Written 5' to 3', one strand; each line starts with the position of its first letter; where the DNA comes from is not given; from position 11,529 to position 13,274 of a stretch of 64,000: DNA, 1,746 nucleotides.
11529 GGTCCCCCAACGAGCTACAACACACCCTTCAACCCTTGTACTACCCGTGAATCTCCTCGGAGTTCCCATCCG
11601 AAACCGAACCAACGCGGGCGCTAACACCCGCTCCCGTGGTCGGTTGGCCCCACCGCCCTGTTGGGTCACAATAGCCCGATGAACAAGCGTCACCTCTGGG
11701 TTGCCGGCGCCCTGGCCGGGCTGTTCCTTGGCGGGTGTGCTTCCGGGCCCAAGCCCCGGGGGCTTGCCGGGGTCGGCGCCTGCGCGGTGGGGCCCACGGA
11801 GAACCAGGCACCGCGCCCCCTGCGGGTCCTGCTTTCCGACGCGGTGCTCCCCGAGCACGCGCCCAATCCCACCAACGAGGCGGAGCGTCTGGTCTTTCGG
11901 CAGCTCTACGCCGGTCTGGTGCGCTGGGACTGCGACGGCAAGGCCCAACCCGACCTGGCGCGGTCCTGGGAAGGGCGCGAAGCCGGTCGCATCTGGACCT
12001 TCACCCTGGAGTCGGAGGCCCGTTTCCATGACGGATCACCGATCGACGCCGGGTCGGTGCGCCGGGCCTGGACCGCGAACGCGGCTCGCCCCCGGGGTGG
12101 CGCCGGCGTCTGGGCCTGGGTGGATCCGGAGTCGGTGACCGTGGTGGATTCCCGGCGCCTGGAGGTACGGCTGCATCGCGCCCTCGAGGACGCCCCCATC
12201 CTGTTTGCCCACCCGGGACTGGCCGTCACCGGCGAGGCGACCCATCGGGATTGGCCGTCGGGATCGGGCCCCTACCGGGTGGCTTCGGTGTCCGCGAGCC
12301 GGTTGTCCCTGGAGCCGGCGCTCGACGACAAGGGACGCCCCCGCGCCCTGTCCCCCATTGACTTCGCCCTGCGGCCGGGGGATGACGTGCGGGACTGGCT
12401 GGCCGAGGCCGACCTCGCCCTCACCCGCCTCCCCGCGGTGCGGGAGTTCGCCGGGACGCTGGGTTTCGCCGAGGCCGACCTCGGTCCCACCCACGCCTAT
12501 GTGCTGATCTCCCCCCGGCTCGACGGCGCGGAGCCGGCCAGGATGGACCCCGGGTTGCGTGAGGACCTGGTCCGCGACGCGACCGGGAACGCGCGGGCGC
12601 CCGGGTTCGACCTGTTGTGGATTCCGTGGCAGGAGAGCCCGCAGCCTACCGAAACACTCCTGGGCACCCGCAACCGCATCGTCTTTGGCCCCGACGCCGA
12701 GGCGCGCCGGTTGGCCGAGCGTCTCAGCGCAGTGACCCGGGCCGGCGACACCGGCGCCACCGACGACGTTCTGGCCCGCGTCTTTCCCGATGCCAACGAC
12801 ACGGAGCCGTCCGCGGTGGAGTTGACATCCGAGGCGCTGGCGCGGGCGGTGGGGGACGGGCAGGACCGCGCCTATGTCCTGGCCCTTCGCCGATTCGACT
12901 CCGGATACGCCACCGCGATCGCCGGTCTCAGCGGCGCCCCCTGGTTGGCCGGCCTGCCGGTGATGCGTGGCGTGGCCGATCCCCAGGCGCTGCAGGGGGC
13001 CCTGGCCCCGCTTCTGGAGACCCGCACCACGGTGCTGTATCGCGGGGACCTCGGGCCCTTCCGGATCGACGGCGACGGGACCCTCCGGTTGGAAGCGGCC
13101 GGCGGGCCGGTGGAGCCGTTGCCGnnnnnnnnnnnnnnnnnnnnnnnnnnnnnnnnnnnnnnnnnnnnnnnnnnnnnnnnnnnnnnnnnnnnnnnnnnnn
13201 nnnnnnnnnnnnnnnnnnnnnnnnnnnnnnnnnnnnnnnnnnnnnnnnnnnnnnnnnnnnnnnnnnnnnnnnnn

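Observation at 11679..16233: Translationally coupled SBP5-like lipoprotein, sensor kinase and sigma-54 regulator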

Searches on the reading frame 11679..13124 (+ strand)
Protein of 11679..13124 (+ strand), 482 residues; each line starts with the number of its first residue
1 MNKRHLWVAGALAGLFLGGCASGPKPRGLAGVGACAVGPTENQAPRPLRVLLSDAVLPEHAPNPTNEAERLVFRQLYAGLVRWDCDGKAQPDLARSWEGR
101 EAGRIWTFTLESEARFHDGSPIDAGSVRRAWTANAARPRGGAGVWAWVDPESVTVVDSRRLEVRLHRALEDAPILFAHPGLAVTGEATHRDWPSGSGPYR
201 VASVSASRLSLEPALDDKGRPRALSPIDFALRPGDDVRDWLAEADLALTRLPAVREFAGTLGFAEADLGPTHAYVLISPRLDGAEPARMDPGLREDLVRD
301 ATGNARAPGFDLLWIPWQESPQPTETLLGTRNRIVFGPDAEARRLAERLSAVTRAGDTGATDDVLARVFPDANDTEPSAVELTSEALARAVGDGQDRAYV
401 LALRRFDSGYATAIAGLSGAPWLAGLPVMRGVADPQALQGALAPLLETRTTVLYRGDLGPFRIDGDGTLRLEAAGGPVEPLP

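Call 9: search_protein_families(library=pfam, proteins=[window:11679-13124:+], max_evalue=0.1)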
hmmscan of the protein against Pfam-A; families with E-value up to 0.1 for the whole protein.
window:11679-13124:+ (482 aa): 1 family
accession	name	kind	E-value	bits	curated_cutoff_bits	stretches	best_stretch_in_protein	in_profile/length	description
PF00496.27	SBP_bac_5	-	7.3e-19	68.5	32.4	1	89-239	2-163/368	Bacterial extracellular solute-binding proteins, family 5 Middle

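Call 11: search_protein_families(library=ncbifam, proteins=[window:11679-13124:+], max_evalue=0.01)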
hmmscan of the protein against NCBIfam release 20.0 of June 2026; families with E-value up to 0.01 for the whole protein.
window:11679-13124:+ (482 aa): 6 families
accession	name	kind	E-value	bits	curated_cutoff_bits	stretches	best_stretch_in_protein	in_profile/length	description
TIGR02294.1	nickel_nikA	equivalog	7.6e-13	47.8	393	1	76-166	35-125/501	nickel ABC transporter substrate-binding protein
NF011684.0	PRK15104.1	equivalog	2e-08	33.4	947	1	69-134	62-126/543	oligopeptide ABC transporter substrate-binding protein OppA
NF045468.1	Opp5A_nikA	equivalog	2.8e-08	32.7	600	1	79-206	47-171/488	nickel ABC transporter substrate-binding protein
NF047575.1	opine_bind_CntA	exception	6.7e-08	31.5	800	1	76-167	65-155/535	staphylopine-dependent metal ABC transporter substrate-binding lipoprotein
NF007287.0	PRK09755.1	equivalog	1.3e-05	24.2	1098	1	67-133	55-120/535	ABC transporter substrate-binding protein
NF011942.0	PRK15413.1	equivalog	0.0028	16.4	594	1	71-185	53-167/512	glutathione ABC transporter substrate-binding protein GsiB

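Call 14: find_homologous_proteins(query=window:11679-13124:+)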
Query window:11679-13124:+ (482 aa): 29 proteins with E <= 0.001 among 8000 candidates.
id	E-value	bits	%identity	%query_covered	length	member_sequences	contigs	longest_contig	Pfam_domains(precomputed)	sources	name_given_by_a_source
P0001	0.0e+0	1075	100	100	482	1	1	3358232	PF00496.28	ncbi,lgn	-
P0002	3.7e-127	443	49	99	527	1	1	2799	PF00496.28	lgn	-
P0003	2.5e-36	144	35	96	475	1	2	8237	PF00496.28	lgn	-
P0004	2.7e-32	131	34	88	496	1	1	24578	PF00496.28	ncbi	-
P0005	9.1e-30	122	33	93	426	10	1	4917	PF00496.28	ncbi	-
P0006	6.8e-29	119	32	84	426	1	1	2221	PF00496.28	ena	-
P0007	2.2e-27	114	36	70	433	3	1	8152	PF00496.28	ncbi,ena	-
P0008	2.4e-26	111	35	95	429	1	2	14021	PF00496.28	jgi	jgi:hypothetical protein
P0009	8.1e-21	93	37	42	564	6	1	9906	PF00496.28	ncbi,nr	ncbi:MAG: ABC transporter substrate-binding protein [Candidatus Krumholzibacteria bacterium]|nr:ABC 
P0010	2.3e-19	88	29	89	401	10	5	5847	PF00496.28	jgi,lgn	jgi:hypothetical protein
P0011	2.0e-14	72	32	71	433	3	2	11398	-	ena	-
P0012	1.6e-10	59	33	29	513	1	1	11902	PF00496.28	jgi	jgi:peptide/nickel transport system substrate-binding protein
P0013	4.5e-10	57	33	38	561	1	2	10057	PF00496.28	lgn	-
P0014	9.7e-10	56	33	29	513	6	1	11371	PF00496.28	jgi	jgi:peptide/nickel transport system substrate-binding protein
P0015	1.4e-8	52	36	32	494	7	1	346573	PF00496.28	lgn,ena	-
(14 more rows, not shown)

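Call 15: find_encoding_contigs(protein=P0001, flank=10000, max_places=2)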
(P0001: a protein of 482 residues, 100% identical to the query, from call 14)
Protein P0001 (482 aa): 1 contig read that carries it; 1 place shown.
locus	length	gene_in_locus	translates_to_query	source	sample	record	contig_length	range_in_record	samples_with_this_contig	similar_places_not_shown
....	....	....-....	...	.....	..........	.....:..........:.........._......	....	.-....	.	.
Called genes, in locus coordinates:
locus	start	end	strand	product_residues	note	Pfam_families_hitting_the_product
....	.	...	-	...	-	?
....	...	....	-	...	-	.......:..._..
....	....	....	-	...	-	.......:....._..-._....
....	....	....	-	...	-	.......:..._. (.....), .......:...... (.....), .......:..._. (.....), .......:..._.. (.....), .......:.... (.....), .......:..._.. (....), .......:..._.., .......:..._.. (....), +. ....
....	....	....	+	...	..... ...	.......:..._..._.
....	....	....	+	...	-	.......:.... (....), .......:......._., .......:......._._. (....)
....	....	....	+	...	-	?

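Call 16: find_encoding_contigs(protein=P0004, flank=10000, max_places=2)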
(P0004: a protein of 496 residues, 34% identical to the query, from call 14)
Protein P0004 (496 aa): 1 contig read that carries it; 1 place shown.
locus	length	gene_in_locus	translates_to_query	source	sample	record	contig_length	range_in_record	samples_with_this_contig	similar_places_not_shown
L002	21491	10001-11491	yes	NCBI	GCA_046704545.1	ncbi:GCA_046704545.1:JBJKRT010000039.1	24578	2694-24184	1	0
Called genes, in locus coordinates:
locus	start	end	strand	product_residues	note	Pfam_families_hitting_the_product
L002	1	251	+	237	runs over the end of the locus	-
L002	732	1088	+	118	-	PF03551:PadR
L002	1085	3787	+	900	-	PF12704:MacB_PCD, PF02687:FtsX, PF12704:MacB_PCD, PF02687:FtsX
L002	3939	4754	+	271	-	PF00561:Abhydrolase_1, PF12146:Hydrolase_4, PF12697:Abhydrolase_6, PF00975:Thioesterase (faint)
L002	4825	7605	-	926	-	PF00069:Pkinase, PF07714:PK_Tyr_Ser-Thr, PF13424:TPR_12, PF13374:TPR_10, PF13424:TPR_12, PF13374:TPR_10, PF13424:TPR_12, PF13424:TPR_12, +9 more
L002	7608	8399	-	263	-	PF07638:Sigma70_ECF, PF04545:Sigma70_r4 (faint)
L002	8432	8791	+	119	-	-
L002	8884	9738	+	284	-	PF05048:NosD, PF13229:Beta_helix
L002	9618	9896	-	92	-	-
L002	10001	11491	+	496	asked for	PF00496:SBP_bac_5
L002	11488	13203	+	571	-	PF00672:HAMP (weak), PF02518:HATPase_c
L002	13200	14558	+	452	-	PF00072:Response_reg, PF00158:Sigma54_activat, PF14532:Sigma54_activ_2, PF07728:AAA_5, PF25601:AAA_lid_14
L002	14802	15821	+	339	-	-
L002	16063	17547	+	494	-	PF13646:HEAT_2, PF02985:HEAT (faint)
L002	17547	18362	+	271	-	PF01656:CbiA, PF02374:ArsA_ATPase (weak), PF06564:CBP_BcsQ, PF09140:MipZ, PF10609:ParA (weak), PF13614:AAA_31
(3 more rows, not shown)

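Call 17: find_encoding_contigs(protein=P0008, flank=10000, max_places=2)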
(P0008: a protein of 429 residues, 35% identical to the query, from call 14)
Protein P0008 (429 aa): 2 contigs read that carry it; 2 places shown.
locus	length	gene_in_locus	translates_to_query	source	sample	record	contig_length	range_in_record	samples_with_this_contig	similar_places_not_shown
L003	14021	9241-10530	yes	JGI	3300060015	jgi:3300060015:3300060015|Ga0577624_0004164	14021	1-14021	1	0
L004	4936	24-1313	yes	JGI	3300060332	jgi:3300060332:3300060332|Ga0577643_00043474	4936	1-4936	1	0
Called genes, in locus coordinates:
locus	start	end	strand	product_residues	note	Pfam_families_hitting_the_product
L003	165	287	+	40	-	-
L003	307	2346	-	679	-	PF02554:CstA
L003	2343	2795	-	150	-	PF07511:DUF1525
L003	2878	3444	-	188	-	-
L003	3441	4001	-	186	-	PF01161:PBP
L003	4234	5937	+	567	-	PF00512:HisKA, PF02518:HATPase_c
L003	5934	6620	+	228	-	PF00072:Response_reg, PF00486:Trans_reg_C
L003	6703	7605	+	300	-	PF00795:CN_hydrolase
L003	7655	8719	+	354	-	PF04371:PAD_porph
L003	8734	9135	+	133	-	PF00903:Glyoxalase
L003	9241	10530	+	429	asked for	PF00496:SBP_bac_5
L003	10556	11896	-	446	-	PF01553:Acyltransferase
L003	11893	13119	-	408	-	PF00083:Sugar_tr, PF07690:MFS_1, PF03137:OATP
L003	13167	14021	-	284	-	?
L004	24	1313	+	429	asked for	PF00496:SBP_bac_5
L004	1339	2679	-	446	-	PF01553:Acyltransferase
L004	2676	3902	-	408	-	PF00083:Sugar_tr, PF07690:MFS_1, PF03137:OATP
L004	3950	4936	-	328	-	?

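Call 19: find_related_loci(query=A1, collection=genome_contigs, flank=10000)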
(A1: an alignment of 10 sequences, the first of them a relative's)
Query A1 (482 aa) in genome_contigs; peptide patterns used: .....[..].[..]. (x = any residue, [..] = any of these).
66 stretches matched a pattern; 59 encode a relative of the query (tblastn E <= 1e-3); 59 distinct loci.
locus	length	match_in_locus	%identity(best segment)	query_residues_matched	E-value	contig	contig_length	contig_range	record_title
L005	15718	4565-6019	35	17-475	2e-54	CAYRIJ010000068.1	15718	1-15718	MAG TPA_asm: uncultured bacterium isolate binchicken_co224_236 genome assembly, contig: NODE_3585_length_15718_cov_6.986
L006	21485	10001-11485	34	6-475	9e-52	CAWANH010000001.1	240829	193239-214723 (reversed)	MAG: Candidatus Eisenbacteria bacterium isolate MFD02923.bin.2.9 genome assembly, contig: contig_12629, whole genome sho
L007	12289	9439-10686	36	50-477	2e-44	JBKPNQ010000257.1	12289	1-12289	MAG: Acidobacteriota bacterium isolate GS_HAYS_MAG_00036 GS_HAYS_000000444127, whole genome shotgun sequence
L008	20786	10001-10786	42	48-293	3e-43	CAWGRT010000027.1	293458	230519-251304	MAG: Candidatus Krumholzibacteria bacterium isolate MFD05684.bin.2.24 genome assembly, contig: contig_95681, whole genom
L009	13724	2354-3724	34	16-475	6e-43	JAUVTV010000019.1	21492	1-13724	MAG: Candidatus Eisenbacteria bacterium isolate CSMAG_775 CSMAG_775_k141_936592_length_21492_cov_7.0000, whole genome sh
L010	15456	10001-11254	33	23-473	2e-42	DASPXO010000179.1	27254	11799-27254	MAG TPA_asm: Gemmatimonadales bacterium isolate SMAG_U11569 k141_549183, whole genome shotgun sequence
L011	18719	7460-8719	35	13-469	2e-41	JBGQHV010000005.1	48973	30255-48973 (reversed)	MAG: Gemmatimonadota bacterium isolate OBJ2_061818_070_64 k141_518567_length_48973_cov_20.7659, whole genome shotgun seq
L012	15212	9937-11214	33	12-471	2e-41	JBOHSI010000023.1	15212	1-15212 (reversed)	MAG: Gemmatimonadales bacterium isolate M3-S_metawrap_bin.43 k127_3001595, whole genome shotgun sequence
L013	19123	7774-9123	32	19-471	2e-41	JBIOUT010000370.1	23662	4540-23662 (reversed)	MAG: Candidatus Eisenbacteria bacterium isolate MAG127 k127_47514, whole genome shotgun sequence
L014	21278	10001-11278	34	12-471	3e-41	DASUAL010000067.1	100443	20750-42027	MAG TPA_asm: Gemmatimonadales bacterium isolate SMAG_U2494 k141_771978, whole genome shotgun sequence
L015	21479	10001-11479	33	12-475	3e-39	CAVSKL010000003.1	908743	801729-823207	MAG: Candidatus Eisenbacteria bacterium isolate MFD01721.bin.1.114 genome assembly, contig: contig_38983, whole genome s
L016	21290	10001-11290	34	50-472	3e-39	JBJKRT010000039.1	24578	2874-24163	MAG: Longimicrobiales bacterium isolate Bin_65 S1Ck127_2922788_flag_0_multi_11.9964_len_24578, whole genome shotgun sequ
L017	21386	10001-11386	36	19-471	7e-39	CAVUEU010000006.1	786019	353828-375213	MAG: uncultured Gemmatimonadales bacterium isolate MFD04944.bin.2.59 genome assembly, contig: contig_43612, whole genome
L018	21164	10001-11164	35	50-474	2e-37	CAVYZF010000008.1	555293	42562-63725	MAG: uncultured Acidobacteriota bacterium isolate MFD02242.bin.1.226 genome assembly, contig: contig_18859, whole genome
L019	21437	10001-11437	33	8-469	4e-37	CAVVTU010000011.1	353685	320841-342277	MAG: uncultured Gemmatimonadales bacterium isolate MFD02923.bin.1.116 genome assembly, contig: contig_22315, whole genom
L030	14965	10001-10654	41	23-236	5e-32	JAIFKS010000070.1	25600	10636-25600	MAG: bacterium isolate bin_118 scaffold_2385, whole genome shotgun sequence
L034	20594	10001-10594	39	48-242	4e-30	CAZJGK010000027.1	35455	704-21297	MAG TPA_asm: uncultured Fibrobacteraceae bacterium isolate binchicken_co150_663 genome assembly, contig: NODE_2518_lengt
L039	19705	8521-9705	33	34-471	3e-28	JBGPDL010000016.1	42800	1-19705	MAG: Gemmatimonadota bacterium isolate OBJ_0618_050_25 k141_392825_length_42800_cov_25.8248, whole genome shotgun sequen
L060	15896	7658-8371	39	50-279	2e-35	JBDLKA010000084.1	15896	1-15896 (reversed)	MAG: Candidatus Krumholzibacteriota bacterium isolate MAG120 MAG120_84, whole genome shotgun sequence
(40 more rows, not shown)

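Call 40: predict_structure(alignment_id=A2)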
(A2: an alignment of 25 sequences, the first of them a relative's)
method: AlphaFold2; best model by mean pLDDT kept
length: 482 residues; sequences in the alignment: 25
mean_pLDDT: 78.3   pTM: 0.79
mean pLDDT of the five models: 78.3, 78.2, 77.2, 76.4, 75.8
residues with pLDDT >= 90: 151; 70-90: 195; 50-70: 99; < 50: 37
segments of 3 or more residues with pLDDT < 50: 1-3, 21-32, 140-142, 301-309, 474-482
pLDDT, mean of each block of 10 residues (from residue 1): 54 54 36 67 74 91 88 95 87 95 94 94 97 76 62 96 88 82 88 94 94 90 91 85 91 89 88 85 71 66 45 55 62 88 88 68 78 82 86 88 76 65 61 65 82 86 86 48 26
secondary structure, 60 per line:
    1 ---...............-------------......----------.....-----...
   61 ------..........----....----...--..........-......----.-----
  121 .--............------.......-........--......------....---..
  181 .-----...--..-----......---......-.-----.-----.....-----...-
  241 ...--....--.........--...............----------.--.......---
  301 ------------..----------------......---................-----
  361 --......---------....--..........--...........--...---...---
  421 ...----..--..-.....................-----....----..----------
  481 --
elements in order: H4-18 H32-35 E48-52 H67-76 E81-84 E89-91 E94-100 E105-110 H124-135 H142-148 E150-157 E160-165 H172-175 E187-189 E199-204 E208-213 E227-231 E246-249 H252-260 E263-277 H291-297 E331-336 H340-355 H364-368 E378-381 H384-393 E396-406 E409-411 H435-441 E442-455 E461-464

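Call 45: fold_search(model_id=the predicted structure, library=pdb)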
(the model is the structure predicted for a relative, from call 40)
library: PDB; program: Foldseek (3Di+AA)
matches with E <= 10: 667; with E <= 0.001: 166
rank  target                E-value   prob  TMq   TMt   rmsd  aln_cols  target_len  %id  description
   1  2noo                  1.1e-20  1.00  0.57  0.56   8.7       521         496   16  Crystal Structure of Mutant NikA (released 2007-01-23)
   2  5yh8                  3.3e-20  1.00  0.57  0.54   8.5       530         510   14  The crystal structure of Staphylococcus aureus CntA in complex with staphylopine and nickel (released 2018-03-28)
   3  5yhe_A                2.2e-19  1.00  0.57  0.55   9.0       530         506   14  The crystal structure of Staphylococcus aureus CntA in complex with staphylopine and cobalt (released 2018-03-28)
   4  5yhe_B                2.2e-19  1.00  0.56  0.53   7.5       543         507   14  The crystal structure of Staphylococcus aureus CntA in complex with staphylopine and cobalt (released 2018-03-28)
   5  9a37_MODEL_1_A        3.2e-19  1.00  0.60  0.54  20.5       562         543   15  Model of E. coli OppA by in-cell photo-crosslinking MS and deep learning (released 2023-02-24)
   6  5on9_B                3.9e-19  1.00  0.56  0.55   8.7       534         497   16  Crystal structure of NikA in complex with reduced Fe-L1 (N-(2-hydroxybenzyl)-N'-(2-thiomethylbenzyl)-N,N'-ethylenediam (released 2017-12-13)
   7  3qim_A                5.2e-19  1.00  0.60  0.58   8.5       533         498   16  Histidine 416 of the periplamsic binding protein NikA is essential for nickel uptake in Escherichia coli (released 2011-03-02)
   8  5u4o                  5.2e-19  1.00  0.57  0.58   7.9       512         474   15  A 2.05A X-Ray Structureof A Bacterial Extracellular Solute-binding Protein, family 5 for Bacillus anthracis str. Ames (released 2017-03-08)
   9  8are_A                5.2e-19  1.00  0.59  0.56   7.5       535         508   11  Crystal structure of the peptide binding protein, OppA, from Bacillus subtilis in complex with a PhrE-derived pentapep (released 2023-02-22)
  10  4oer_A                5.8e-19  1.00  0.50  0.49   9.0       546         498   14  Crystal structure of NikA from Brucella suis, unliganded form (released 2014-10-01)
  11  1zlq_A                7.3e-19  1.00  0.58  0.57   8.3       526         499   17  Crystallographic and spectroscopic evidence for high affinity binding of Fe EDTA (H2O)- to the periplasmic nickel tran (released 2005-08-02)
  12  8azb                  7.3e-19  1.00  0.57  0.55   8.0       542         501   12  Crystal Structure of the peptide binding protein DppE from Bacillus subtilis in the unliganded state (released 2023-02-22)
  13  1uqw_A                8.7e-19  1.00  0.58  0.58   8.4       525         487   14  Crystal structure of yliB protein from escherichia coi (released 2003-10-22)
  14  1zlq_B                1.1e-18  1.00  0.57  0.56   8.8       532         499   16  Crystallographic and spectroscopic evidence for high affinity binding of Fe EDTA (H2O)- to the periplasmic nickel tran (released 2005-08-02)
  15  3qim_B                1.1e-18  1.00  0.56  0.55   9.0       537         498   16  Histidine 416 of the periplamsic binding protein NikA is essential for nickel uptake in Escherichia coli (released 2011-03-02)
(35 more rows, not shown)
